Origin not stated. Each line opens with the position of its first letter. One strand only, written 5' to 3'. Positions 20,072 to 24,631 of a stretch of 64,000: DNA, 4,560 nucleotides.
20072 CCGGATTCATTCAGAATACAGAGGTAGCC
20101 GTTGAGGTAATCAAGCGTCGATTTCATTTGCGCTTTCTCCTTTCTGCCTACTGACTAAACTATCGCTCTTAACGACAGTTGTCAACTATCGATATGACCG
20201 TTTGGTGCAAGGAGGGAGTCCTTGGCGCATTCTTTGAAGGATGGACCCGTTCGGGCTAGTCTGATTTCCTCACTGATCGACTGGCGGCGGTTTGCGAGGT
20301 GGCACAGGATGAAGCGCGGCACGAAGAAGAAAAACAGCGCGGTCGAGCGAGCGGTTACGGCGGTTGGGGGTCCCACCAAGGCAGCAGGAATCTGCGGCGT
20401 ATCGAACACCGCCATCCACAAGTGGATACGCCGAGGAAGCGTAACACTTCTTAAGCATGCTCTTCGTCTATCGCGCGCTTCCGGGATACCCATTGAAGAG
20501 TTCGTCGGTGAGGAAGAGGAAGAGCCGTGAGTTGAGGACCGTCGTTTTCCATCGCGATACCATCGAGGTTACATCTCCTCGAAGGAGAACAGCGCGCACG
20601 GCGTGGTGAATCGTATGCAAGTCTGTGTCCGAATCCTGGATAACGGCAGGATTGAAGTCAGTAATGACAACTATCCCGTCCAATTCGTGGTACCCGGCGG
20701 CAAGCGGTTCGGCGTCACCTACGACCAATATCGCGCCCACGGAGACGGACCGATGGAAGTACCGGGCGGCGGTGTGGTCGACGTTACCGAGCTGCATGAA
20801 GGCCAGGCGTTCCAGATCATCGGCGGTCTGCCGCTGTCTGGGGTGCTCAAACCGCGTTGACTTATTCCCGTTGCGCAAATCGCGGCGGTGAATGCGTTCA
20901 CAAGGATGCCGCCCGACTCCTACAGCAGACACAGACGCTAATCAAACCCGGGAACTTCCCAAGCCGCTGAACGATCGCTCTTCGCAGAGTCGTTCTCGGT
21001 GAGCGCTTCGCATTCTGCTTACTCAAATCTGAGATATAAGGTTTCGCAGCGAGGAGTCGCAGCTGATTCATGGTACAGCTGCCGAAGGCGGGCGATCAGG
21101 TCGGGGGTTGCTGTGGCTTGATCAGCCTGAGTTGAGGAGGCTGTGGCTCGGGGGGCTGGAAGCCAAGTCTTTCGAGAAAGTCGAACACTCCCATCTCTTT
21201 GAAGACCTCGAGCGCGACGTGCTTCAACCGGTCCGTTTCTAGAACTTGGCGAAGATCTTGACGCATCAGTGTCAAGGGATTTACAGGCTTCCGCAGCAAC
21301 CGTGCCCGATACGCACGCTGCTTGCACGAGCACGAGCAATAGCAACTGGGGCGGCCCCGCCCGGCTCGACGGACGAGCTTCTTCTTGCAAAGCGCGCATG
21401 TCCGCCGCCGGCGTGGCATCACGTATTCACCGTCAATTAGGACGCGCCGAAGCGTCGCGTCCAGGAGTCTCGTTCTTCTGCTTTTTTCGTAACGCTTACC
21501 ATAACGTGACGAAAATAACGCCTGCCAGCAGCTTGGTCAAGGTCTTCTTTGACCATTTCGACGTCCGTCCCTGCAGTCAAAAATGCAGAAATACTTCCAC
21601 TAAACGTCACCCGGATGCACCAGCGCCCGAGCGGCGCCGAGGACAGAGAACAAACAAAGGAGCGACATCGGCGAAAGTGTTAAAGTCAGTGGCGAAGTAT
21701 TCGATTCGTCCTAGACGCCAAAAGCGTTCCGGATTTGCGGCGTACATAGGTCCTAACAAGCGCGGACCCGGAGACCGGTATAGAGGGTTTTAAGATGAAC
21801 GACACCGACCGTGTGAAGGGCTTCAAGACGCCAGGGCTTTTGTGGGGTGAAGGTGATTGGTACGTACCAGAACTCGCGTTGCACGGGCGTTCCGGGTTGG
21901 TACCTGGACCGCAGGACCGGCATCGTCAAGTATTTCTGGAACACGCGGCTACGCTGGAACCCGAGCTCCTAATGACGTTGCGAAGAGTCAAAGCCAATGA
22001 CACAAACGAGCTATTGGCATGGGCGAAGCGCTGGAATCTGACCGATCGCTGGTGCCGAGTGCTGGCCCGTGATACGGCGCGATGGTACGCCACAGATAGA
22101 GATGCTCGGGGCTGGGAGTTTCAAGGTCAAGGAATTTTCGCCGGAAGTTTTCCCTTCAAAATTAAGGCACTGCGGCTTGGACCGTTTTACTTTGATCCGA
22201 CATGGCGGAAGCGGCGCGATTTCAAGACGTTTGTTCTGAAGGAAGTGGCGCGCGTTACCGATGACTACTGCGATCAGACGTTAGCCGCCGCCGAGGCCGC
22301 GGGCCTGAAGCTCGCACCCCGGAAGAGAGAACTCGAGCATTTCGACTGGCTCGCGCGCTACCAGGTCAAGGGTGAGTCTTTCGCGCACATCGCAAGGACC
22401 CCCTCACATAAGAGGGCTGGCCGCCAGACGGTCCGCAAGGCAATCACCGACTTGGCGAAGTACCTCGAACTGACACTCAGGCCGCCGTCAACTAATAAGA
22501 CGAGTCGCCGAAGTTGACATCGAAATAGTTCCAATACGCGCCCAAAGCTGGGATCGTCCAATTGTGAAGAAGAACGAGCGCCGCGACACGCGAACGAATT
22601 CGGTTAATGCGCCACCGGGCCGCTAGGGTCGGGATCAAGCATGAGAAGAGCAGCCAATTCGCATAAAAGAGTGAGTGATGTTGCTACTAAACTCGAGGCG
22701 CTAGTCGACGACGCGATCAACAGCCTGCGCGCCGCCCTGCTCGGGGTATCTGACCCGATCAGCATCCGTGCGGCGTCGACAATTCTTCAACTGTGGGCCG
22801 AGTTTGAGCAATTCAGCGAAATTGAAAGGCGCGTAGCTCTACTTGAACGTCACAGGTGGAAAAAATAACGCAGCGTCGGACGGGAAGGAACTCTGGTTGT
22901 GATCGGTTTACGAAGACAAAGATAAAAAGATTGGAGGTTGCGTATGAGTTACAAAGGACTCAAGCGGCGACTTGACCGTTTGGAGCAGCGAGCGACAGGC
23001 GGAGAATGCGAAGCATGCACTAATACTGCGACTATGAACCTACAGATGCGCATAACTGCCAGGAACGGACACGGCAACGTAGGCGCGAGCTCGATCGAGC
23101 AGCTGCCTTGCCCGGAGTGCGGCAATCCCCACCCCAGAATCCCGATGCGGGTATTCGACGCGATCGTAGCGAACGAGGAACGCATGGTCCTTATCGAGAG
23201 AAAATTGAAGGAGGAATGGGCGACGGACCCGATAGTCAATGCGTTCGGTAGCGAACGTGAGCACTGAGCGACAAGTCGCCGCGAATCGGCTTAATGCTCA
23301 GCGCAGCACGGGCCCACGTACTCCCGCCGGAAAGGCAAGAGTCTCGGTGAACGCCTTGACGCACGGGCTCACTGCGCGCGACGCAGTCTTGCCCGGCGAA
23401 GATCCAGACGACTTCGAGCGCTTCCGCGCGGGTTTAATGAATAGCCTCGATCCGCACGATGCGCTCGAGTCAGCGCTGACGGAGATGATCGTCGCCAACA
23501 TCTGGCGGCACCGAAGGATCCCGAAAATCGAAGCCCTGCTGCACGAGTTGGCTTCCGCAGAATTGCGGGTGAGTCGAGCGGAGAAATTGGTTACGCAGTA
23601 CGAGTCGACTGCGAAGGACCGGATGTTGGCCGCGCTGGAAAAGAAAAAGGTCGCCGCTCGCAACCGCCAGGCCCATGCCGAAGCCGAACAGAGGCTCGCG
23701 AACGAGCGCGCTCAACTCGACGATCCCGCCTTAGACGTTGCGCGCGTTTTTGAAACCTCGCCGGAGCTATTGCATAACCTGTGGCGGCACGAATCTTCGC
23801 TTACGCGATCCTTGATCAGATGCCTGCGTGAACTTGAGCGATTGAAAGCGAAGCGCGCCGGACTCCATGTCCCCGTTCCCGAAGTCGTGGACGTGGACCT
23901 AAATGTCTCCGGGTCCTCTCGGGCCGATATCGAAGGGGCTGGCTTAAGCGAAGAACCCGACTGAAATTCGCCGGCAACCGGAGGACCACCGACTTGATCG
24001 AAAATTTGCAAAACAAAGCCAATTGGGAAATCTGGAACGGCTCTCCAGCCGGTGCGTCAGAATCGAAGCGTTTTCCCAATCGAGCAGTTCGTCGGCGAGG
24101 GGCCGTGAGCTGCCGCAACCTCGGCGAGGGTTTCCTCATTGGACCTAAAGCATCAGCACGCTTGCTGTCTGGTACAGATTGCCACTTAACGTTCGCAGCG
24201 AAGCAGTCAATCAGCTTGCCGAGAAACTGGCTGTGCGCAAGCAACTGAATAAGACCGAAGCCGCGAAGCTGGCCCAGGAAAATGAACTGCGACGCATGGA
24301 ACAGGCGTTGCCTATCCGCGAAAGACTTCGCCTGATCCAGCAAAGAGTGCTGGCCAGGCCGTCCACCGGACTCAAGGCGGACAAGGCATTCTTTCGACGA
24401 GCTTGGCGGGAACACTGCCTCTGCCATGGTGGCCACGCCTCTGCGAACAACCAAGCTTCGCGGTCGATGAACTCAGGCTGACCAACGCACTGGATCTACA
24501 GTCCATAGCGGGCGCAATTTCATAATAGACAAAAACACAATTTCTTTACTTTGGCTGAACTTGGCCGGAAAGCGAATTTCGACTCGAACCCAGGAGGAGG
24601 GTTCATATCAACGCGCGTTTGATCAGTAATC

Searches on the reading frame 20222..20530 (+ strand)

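Call 61: search_protein_families(library=pfam, proteins=[window:20222-20530:+], max_evalue=0.01)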
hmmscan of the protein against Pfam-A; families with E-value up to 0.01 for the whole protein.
window:20222-20530:+ (102 aa): 1 family
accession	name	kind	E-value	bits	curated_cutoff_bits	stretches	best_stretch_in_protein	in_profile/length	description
PF15943.11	YdaS_toxin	-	0.00017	21.8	30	1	42-73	2-34/65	Bacterial toxin YdaS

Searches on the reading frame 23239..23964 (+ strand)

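Call 61: search_protein_families(library=pfam, proteins=[window:23239-23964:+], max_evalue=0.01)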
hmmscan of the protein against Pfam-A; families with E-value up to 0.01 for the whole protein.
window:23239-23964:+ (241 aa): 1 family
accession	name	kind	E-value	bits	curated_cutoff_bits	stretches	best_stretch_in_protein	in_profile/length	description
PF14389.11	Lzipper-MIP1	-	0.0087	16.8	32.2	0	60-120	14-76/84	Leucine-zipper of ternary complex factor MIP1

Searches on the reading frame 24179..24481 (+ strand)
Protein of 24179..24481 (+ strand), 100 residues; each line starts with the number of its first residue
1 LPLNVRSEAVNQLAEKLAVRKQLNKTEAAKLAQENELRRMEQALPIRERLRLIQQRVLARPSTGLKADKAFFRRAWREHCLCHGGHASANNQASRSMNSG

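Call 61: search_protein_families(library=pfam, proteins=[window:24179-24481:+], max_evalue=0.01)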
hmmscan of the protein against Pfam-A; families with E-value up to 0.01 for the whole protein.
window:24179-24481:+ (100 aa): 1 family
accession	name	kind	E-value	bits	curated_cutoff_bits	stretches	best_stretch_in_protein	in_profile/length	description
PF07704.17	PSK_trans_fac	-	1.3e-11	45.7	28.3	1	1-62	1-64/82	Rv0623-like transcription factor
